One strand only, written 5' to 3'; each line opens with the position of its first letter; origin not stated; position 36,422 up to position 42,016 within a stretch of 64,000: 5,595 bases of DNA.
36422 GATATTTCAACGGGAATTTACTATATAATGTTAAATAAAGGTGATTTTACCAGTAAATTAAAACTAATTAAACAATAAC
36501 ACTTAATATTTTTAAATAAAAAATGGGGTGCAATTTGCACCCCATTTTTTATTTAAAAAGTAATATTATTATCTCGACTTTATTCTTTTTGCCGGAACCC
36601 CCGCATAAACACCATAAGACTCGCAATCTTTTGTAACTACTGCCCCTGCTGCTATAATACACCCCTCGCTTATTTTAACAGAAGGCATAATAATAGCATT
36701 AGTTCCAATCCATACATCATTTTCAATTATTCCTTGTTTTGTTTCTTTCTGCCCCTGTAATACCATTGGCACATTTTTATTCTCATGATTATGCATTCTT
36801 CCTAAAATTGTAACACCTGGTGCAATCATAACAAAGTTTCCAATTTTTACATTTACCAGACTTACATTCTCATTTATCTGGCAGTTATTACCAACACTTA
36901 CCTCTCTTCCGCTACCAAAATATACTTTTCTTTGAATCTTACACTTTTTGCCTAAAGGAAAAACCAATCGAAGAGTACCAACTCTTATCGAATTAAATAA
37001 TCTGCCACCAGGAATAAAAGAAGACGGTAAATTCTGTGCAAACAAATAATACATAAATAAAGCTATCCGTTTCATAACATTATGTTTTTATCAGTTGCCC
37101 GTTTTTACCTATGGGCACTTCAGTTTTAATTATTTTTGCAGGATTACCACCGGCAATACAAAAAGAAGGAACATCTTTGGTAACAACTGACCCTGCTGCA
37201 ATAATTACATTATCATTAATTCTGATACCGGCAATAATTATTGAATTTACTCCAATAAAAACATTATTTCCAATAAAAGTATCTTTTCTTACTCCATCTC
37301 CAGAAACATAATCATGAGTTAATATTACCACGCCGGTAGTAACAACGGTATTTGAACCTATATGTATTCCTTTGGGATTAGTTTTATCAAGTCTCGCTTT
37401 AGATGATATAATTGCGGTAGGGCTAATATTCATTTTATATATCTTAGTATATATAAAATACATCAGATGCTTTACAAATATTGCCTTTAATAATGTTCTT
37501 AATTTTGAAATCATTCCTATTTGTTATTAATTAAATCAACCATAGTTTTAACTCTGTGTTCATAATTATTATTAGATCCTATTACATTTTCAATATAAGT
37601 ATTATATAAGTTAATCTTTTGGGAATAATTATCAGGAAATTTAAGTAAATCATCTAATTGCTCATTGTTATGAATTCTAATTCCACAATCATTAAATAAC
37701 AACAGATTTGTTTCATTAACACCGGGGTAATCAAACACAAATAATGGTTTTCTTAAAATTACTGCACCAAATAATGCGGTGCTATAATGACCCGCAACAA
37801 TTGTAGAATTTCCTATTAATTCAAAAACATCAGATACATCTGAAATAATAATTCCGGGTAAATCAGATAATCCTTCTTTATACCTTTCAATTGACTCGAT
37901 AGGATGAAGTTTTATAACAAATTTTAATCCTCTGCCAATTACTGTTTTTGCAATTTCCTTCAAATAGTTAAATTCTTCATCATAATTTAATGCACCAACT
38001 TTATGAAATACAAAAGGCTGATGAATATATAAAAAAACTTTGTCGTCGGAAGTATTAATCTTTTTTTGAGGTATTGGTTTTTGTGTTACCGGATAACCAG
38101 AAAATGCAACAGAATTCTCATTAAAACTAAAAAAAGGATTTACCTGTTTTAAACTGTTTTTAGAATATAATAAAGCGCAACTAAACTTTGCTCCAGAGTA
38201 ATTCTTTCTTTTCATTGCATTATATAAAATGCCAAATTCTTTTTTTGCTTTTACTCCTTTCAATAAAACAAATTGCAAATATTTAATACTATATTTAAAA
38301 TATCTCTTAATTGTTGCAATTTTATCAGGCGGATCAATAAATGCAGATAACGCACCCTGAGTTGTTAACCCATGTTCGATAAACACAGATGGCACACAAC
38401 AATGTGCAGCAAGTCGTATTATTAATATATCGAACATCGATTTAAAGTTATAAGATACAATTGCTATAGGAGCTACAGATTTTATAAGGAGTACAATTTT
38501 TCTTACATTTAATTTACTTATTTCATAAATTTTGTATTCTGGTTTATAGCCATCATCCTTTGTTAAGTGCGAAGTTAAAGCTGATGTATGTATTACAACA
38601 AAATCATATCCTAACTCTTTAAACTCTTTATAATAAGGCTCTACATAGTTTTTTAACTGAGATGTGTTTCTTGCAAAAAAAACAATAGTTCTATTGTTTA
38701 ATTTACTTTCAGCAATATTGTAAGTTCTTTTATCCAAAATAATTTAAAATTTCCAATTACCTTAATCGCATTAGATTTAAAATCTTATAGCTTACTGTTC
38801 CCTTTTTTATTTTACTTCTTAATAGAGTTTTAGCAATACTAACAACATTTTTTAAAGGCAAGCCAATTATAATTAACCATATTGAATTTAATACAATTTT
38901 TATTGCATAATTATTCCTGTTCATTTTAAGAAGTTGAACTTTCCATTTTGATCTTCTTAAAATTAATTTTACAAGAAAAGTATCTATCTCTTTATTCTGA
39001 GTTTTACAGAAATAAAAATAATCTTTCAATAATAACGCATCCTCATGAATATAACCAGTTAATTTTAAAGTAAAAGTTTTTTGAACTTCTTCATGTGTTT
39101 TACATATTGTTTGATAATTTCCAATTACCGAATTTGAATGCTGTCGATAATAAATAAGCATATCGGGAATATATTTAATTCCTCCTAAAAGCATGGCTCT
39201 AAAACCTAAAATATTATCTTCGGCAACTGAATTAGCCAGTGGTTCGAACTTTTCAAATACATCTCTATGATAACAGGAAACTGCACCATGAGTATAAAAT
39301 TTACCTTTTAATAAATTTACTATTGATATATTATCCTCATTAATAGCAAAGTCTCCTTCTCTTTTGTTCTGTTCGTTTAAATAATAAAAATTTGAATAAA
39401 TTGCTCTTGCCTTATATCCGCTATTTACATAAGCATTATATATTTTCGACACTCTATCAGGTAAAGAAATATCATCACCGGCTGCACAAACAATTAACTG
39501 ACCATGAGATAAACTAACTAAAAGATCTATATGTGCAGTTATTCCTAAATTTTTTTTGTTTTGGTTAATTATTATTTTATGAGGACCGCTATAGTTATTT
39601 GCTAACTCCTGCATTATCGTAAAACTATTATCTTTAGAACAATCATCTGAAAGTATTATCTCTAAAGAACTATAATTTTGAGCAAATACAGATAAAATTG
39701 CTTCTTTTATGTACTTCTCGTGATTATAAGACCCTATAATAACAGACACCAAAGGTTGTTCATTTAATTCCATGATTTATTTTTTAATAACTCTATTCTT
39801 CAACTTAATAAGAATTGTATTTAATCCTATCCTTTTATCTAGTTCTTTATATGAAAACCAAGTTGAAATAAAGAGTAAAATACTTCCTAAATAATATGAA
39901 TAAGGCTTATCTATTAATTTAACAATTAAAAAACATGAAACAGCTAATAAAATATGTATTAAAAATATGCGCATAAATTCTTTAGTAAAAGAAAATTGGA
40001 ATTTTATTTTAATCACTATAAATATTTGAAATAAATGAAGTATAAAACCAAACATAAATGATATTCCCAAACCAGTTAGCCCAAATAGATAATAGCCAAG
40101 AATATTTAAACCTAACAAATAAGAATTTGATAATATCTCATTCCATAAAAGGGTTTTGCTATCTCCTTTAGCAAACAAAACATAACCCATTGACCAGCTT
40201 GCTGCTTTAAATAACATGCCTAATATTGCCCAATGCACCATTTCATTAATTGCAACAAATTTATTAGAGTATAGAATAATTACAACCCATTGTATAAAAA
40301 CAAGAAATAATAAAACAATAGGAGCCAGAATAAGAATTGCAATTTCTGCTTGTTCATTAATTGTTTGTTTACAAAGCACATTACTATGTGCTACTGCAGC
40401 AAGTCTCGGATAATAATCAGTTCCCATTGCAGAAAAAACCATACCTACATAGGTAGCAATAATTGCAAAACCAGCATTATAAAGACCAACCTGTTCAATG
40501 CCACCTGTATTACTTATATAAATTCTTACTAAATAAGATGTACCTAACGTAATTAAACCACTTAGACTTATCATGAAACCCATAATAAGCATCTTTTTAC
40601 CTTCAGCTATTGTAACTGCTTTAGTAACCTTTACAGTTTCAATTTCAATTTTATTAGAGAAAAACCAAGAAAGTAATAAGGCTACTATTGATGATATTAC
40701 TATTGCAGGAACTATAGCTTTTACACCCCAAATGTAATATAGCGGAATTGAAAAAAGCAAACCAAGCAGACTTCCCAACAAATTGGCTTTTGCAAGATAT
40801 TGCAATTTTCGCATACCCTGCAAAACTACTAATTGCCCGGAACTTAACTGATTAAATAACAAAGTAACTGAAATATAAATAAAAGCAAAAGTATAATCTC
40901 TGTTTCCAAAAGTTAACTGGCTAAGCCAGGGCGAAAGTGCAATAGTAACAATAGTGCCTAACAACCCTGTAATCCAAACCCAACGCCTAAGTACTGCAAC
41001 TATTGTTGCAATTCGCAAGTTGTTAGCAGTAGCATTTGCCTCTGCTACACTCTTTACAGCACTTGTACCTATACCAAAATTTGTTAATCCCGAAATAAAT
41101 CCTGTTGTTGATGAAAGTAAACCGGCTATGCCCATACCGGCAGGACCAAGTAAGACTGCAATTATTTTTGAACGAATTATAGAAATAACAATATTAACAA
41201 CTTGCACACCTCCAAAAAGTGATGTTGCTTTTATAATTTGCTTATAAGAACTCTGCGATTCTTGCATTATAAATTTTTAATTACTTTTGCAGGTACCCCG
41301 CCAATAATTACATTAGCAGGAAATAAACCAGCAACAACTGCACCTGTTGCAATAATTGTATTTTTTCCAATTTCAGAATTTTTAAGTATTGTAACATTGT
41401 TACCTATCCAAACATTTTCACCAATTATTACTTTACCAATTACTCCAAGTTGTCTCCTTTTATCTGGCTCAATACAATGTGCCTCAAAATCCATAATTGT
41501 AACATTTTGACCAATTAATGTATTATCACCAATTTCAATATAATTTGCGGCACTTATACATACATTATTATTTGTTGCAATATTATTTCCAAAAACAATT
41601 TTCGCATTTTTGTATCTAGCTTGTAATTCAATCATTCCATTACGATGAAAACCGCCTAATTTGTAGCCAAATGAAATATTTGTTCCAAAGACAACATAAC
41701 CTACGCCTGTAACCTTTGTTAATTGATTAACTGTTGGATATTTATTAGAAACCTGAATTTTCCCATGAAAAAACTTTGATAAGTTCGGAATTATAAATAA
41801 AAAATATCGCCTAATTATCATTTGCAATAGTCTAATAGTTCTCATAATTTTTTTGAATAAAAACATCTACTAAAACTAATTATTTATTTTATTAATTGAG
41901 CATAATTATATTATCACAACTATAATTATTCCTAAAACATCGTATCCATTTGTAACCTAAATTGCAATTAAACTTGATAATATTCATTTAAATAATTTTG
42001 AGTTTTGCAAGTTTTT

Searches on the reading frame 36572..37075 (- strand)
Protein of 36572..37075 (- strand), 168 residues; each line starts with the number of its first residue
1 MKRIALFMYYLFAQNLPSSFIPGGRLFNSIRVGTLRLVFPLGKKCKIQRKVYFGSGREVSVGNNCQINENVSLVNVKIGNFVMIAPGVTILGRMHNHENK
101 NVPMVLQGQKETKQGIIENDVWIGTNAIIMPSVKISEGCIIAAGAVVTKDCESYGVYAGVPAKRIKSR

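Call 25: search_protein_families(library=pfam, proteins=[window:36572-37075:-], max_evalue=1)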
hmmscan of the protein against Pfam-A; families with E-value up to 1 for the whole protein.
window:36572-37075:- (168 aa): 6 families
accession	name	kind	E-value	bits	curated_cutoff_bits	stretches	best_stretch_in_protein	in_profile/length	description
PF00132.30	Hexapep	-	1.1e-14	53.9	27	2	116-149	3-36/36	Bacterial transferase hexapeptide (six repeats)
PF14602.12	Hexapep_2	-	3.1e-08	33.7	27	1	116-149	3-34/34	Hexapeptide repeat of succinyl-transferase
PF25084.1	LbH_EIF2B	-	3.5e-06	27.4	54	2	42-86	13-66/105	EIF2B subunit epsilon LbH domain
PF24894.1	Hexapep_GlmU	-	0.018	15.6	23.3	0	125-151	50-75/104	GlmU-like, C-terminal hexapeptide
PF25247.1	LbH_GLGC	-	0.13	12.6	27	0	57-86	72-101/135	GLGC left-handed parallel beta-helix domain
PF25087.1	GMPPB_C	-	0.25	11.5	39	0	118-148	8-38/110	GMPPB C-terminal domain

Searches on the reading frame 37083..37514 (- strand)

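Call 25: search_protein_families(library=pfam, proteins=[window:37083-37514:-], max_evalue=1)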
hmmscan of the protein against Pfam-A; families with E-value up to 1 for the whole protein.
window:37083-37514:- (144 aa): 5 families
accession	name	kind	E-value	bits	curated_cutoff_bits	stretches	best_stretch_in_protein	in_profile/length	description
PF14602.12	Hexapep_2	-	4e-11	42.9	27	2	81-113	4-34/34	Hexapeptide repeat of succinyl-transferase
PF00132.30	Hexapep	-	2.6e-10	40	27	1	78-113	1-36/36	Bacterial transferase hexapeptide (six repeats)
PF25084.1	LbH_EIF2B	-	0.013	15.9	54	1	50-135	16-99/105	EIF2B subunit epsilon LbH domain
PF18105.7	PGM1_C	-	0.1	12.5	22.5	1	60-84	19-43/54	PGM1 C-terminal domain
PF01387.22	Synuclein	-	0.49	11.1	23.3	0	70-114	55-98/134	Synuclein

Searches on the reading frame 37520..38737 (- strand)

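Call 25: search_protein_families(library=pfam, proteins=[window:37520-38737:-], max_evalue=1)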
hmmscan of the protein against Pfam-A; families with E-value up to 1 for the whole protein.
window:37520-38737:- (406 aa): 1 family
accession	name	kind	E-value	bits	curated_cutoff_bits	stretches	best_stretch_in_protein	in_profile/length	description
PF07388.17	A-2_8-polyST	-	8.6e-06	26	23.3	1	84-328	93-306/316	Alpha-2,8-polysialyltransferase (POLYST)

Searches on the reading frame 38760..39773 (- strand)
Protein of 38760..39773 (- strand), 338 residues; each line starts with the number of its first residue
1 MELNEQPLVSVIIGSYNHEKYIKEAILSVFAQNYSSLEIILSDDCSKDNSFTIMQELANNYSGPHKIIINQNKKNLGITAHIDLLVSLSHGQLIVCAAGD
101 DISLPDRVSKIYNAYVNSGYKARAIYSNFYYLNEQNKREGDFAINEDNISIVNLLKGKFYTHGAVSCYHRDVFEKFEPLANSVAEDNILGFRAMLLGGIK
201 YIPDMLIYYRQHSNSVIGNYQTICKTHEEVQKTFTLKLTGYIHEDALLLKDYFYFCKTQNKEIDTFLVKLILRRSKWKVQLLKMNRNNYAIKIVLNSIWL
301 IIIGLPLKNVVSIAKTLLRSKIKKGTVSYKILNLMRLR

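Call 25: search_protein_families(library=pfam, proteins=[window:38760-39773:-], max_evalue=1)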
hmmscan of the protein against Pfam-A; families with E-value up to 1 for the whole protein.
window:38760-39773:- (338 aa): 5 families
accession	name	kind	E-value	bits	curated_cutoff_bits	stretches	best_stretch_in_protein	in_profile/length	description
PF00535.33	Glycos_transf_2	-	1.9e-20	73.9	23.3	1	10-174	1-165/168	Glycosyl transferase family 2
PF13641.12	Glyco_tranf_2_3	-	2.8e-12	47.6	27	1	7-207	2-209/230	Glycosyltransferase like family 2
PF10111.15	Glyco_tranf_2_2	-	0.0033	17.4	27.3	1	10-137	1-132/276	Glycosyltransferase like family 2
PF12915.13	DUF3833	-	0.0081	16.2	25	1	224-260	39-75/163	Protein of unknown function (DUF3833)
PF10435.15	BetaGal_dom2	-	0.096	12.9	25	1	48-119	16-87/180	Beta-galactosidase, domain 2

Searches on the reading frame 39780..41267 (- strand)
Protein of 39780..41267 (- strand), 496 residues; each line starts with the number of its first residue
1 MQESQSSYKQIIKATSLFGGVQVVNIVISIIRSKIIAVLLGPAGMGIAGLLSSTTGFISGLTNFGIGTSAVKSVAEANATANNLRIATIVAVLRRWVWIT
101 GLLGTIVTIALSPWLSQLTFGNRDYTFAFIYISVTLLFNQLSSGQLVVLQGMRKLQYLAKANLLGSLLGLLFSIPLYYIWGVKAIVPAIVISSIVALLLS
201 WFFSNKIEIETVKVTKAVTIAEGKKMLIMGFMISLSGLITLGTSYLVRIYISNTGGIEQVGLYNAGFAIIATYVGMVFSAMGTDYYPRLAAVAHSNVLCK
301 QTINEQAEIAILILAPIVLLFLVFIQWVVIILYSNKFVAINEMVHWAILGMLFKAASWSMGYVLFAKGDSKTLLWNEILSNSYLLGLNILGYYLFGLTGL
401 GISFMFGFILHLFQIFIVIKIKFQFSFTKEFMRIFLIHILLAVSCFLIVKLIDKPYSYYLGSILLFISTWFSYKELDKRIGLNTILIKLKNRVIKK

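Call 42: search_protein_families(library=pfam, proteins=[window:39780-41267:-], max_evalue=0.001)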
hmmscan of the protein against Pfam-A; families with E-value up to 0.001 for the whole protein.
window:39780-41267:- (496 aa): 2 families
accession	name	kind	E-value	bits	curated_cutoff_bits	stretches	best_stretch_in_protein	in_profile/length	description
PF13440.11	Polysacc_synt_3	-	9.4e-15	55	23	1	35-339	1-290/293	Polysaccharide biosynthesis protein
PF01943.22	Polysacc_synt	-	4.4e-14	53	28.2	1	15-290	5-271/274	Polysaccharide biosynthesis protein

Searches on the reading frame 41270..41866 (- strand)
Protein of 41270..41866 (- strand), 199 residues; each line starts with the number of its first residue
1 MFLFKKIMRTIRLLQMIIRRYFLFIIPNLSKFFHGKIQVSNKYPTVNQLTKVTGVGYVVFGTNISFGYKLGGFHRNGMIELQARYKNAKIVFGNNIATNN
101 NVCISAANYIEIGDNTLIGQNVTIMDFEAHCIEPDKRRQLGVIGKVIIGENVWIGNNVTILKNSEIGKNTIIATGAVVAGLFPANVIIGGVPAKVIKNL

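Call 42: search_protein_families(library=pfam, proteins=[window:41270-41866:-], max_evalue=0.001)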
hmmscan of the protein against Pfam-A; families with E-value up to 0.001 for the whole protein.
window:41270-41866:- (199 aa): 2 families
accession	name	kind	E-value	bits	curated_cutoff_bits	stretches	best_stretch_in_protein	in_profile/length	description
PF00132.30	Hexapep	-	1.5e-11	43.9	27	1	146-180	2-36/36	Bacterial transferase hexapeptide (six repeats)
PF14602.12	Hexapep_2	-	0.0002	21.4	27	0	146-178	2-32/34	Hexapeptide repeat of succinyl-transferase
